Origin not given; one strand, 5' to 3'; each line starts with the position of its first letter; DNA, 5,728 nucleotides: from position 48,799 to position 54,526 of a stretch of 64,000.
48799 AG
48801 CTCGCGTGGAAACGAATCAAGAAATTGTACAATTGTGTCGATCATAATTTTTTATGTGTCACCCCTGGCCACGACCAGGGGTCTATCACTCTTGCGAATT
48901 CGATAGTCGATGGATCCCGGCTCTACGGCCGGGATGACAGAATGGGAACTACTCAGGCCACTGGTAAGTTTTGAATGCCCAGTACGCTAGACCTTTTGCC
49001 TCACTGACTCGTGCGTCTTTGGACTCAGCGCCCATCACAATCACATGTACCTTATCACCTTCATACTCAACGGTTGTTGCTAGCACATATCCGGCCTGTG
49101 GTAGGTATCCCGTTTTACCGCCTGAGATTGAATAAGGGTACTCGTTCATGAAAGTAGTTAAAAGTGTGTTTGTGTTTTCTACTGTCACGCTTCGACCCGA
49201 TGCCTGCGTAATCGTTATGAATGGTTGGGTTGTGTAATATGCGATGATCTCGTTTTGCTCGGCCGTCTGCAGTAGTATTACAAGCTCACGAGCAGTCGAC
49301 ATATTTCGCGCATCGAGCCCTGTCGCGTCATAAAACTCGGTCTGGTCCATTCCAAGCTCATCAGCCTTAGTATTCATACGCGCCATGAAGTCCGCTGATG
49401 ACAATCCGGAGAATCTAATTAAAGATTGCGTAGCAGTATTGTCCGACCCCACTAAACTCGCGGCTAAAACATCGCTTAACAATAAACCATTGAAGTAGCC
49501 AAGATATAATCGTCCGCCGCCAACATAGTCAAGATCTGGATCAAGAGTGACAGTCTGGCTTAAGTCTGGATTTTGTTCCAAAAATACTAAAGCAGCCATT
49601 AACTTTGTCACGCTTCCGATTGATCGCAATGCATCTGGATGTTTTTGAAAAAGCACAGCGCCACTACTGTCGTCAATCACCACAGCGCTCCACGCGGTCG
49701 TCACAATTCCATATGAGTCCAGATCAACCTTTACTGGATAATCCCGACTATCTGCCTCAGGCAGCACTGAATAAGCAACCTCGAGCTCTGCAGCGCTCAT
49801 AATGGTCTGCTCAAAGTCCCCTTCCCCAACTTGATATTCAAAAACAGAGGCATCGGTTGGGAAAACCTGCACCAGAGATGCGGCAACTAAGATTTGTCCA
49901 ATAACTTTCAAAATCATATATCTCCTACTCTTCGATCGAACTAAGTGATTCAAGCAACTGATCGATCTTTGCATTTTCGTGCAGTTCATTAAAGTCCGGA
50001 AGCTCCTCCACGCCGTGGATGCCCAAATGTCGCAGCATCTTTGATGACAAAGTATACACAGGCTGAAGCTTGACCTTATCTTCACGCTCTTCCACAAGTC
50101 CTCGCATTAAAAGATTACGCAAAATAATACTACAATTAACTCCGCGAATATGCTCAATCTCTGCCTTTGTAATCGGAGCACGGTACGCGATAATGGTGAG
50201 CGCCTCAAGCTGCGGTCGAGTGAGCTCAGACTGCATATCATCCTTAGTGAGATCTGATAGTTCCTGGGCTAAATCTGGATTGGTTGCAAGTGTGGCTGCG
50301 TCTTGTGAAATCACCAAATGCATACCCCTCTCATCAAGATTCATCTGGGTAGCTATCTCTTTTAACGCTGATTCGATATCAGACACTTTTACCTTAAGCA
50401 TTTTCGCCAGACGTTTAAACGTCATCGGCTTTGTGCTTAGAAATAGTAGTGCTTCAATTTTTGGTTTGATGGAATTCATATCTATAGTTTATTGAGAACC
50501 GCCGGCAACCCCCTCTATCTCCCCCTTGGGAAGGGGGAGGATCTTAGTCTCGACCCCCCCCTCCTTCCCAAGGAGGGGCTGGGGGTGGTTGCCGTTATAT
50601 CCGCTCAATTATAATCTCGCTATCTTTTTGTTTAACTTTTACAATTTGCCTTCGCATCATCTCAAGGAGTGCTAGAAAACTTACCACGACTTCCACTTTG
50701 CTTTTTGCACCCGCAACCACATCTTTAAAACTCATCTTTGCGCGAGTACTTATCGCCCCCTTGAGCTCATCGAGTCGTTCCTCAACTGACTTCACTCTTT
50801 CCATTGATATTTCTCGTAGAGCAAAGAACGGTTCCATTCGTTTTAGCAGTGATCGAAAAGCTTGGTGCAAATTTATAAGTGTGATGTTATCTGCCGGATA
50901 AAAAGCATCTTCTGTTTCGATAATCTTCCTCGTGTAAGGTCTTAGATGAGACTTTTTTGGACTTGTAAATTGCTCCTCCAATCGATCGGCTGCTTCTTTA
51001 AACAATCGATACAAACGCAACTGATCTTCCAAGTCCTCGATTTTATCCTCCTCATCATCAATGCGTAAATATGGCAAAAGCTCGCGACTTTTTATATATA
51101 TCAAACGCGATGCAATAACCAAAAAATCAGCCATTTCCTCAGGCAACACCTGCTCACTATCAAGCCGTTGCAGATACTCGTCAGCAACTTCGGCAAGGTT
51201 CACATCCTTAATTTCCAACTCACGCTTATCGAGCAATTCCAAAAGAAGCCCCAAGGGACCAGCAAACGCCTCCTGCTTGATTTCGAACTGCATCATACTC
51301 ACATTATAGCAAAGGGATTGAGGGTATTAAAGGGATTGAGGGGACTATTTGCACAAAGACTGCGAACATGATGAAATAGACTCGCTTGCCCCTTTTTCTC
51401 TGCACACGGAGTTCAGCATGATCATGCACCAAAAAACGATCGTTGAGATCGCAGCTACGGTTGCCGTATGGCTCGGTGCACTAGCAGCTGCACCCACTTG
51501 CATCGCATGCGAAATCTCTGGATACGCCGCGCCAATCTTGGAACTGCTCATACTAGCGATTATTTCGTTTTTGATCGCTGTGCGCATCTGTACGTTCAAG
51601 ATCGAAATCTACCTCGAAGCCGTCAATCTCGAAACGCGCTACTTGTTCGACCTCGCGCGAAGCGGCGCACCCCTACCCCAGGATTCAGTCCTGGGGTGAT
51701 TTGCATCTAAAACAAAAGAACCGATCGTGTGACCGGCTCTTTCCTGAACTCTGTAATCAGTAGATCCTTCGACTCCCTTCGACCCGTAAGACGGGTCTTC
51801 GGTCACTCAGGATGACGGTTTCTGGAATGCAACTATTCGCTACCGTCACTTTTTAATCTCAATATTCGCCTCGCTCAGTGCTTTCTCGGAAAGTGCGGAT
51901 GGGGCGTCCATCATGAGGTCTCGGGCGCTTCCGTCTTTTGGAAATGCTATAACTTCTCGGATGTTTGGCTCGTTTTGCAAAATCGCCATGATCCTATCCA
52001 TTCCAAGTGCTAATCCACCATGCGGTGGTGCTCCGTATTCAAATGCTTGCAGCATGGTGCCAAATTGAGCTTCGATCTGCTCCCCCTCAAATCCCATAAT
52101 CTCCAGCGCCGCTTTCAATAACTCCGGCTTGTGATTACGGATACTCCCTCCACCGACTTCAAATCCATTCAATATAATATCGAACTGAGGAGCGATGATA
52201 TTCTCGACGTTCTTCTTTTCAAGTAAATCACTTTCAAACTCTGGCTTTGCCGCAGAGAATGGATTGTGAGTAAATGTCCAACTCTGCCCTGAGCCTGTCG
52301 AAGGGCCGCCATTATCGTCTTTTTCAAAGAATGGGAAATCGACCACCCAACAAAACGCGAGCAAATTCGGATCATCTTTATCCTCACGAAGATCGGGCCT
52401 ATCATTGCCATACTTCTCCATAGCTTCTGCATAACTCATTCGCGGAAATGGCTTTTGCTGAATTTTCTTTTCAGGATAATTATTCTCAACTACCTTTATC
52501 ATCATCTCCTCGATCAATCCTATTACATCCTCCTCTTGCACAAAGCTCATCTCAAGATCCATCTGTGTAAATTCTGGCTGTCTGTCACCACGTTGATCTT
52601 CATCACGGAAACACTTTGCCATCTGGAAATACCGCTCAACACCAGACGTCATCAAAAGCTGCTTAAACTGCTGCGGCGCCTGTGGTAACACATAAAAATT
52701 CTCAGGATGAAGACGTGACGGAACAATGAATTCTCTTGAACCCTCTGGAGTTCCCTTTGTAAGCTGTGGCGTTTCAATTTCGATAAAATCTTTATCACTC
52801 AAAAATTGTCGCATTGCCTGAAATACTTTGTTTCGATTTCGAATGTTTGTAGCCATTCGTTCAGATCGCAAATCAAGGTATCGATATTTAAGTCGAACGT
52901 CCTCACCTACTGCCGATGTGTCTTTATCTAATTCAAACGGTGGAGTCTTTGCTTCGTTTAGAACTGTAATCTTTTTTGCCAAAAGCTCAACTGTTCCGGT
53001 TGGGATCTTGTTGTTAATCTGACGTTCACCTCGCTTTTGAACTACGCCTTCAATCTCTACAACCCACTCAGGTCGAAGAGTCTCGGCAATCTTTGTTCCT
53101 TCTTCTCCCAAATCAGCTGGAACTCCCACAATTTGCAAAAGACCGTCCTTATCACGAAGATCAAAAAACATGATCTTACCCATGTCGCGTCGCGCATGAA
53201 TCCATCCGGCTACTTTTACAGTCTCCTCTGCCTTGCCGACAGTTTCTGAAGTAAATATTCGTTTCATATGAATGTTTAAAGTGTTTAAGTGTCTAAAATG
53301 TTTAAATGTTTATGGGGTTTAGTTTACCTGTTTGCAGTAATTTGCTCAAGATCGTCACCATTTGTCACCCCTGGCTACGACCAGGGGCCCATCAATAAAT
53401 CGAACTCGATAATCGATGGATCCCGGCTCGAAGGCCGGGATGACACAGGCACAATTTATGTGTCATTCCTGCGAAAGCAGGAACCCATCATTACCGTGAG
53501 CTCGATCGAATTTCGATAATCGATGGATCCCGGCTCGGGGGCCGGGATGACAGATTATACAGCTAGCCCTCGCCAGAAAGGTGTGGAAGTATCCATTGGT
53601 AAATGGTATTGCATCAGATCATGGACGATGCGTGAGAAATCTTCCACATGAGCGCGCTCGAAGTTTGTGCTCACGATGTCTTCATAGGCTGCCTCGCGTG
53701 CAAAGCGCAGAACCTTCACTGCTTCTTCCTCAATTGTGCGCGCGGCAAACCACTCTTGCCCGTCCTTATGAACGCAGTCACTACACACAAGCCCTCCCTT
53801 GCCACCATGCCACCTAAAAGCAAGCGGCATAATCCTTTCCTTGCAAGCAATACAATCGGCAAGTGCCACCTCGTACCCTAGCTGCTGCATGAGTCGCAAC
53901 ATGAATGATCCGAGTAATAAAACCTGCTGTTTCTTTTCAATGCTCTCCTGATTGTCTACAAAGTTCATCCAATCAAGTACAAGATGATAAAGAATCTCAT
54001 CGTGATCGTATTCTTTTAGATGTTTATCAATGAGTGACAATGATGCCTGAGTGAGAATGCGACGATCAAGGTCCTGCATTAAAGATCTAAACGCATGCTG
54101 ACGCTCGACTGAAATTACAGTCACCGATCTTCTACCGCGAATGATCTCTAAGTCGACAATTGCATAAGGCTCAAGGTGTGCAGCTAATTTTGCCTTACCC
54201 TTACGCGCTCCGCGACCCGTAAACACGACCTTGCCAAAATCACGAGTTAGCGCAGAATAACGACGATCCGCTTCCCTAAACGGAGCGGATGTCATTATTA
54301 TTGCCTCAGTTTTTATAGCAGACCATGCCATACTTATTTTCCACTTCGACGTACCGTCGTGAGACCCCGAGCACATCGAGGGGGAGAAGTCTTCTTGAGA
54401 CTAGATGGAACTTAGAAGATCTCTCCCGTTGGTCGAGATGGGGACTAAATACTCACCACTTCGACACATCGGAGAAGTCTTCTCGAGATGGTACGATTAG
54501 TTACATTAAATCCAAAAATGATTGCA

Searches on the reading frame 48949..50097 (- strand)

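Call 50: search_protein_families(library=pfam, proteins=[window:48949-50097:-], max_evalue=0.00001)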
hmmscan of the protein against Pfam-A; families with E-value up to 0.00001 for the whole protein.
window:48949-50097:- (382 aa): 2 families
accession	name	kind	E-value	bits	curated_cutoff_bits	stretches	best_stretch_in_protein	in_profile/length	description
PF00768.25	Peptidase_S11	-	1.9e-34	119.6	27.6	1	134-358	11-238/239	D-alanyl-D-alanine carboxypeptidase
PF13354.11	Beta-lactamase2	-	3.6e-12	46.5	22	1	139-298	3-165/214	Beta-lactamase enzyme family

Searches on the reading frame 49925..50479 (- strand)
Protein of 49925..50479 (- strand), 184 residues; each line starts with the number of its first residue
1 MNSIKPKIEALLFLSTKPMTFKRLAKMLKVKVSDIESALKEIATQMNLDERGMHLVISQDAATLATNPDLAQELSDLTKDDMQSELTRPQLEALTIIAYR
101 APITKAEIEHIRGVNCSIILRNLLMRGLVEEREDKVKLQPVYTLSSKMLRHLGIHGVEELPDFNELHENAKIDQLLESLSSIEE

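Call 51: search_protein_families(library=pfam, proteins=[window:49925-50479:-], max_evalue=0.00001)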
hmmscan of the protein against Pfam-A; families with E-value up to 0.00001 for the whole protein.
window:49925-50479:- (184 aa): 1 family
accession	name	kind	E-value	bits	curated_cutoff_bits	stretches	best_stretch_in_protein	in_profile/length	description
PF04079.22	SMC_ScpB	-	5.9e-38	130.4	27.4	1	7-162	2-159/160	Segregation and condensation complex subunit ScpB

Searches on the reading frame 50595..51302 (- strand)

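Call 50: search_protein_families(library=pfam, proteins=[window:50595-51302:-], max_evalue=0.00001)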
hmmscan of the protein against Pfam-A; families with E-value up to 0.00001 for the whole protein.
window:50595-51302:- (235 aa): 1 family
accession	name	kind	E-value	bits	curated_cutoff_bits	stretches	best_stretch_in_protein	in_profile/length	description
PF02616.19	SMC_ScpA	-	3.8e-25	89.7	24.6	1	23-227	1-222/232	Segregation and condensation protein ScpA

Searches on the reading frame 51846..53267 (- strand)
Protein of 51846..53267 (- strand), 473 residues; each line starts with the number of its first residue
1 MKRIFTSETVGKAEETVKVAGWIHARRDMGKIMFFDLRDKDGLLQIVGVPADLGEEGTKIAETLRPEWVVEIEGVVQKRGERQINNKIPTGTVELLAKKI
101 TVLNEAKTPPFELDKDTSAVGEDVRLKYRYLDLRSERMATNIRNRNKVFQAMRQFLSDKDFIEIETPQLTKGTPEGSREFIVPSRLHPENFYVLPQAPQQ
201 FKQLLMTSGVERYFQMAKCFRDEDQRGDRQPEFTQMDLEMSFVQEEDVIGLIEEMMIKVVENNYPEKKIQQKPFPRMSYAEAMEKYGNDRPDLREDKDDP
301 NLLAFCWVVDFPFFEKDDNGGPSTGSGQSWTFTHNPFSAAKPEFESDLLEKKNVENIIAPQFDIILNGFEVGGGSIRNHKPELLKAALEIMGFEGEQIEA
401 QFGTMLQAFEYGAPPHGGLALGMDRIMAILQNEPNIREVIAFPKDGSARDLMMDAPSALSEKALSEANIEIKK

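Call 51: search_protein_families(library=pfam, proteins=[window:51846-53267:-], max_evalue=0.00001)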
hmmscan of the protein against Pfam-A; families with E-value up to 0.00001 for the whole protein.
window:51846-53267:- (473 aa): 2 families
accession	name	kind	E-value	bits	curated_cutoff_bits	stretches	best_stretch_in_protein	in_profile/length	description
PF00152.25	tRNA-synt_2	-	2.2e-110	369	25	1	122-445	2-307/308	tRNA synthetases class II (D, K and N)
PF01336.31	tRNA_anti-codon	-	9.3e-17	61.2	27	1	17-103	1-75/75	OB-fold nucleic acid binding domain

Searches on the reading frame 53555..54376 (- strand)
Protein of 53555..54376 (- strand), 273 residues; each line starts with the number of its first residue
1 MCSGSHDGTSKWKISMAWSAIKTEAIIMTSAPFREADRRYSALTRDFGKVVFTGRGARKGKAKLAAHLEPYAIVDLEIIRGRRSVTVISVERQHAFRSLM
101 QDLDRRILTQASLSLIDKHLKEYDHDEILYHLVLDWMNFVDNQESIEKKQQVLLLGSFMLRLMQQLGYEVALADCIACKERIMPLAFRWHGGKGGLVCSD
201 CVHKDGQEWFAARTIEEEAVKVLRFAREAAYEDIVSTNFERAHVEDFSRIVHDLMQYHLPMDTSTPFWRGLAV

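Call 51: search_protein_families(library=pfam, proteins=[window:53555-54376:-], max_evalue=0.00001)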
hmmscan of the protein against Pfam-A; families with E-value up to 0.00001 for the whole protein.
window:53555-54376:- (273 aa): 2 families
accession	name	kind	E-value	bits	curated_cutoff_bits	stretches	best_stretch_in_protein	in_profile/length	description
PF02565.21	RecO_C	-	9.2e-16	58.4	22.1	1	100-261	1-151/157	Recombination protein O C terminal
PF11967.14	RecO_N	-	2.7e-11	43.8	27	1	21-86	4-69/80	Recombination protein O N terminal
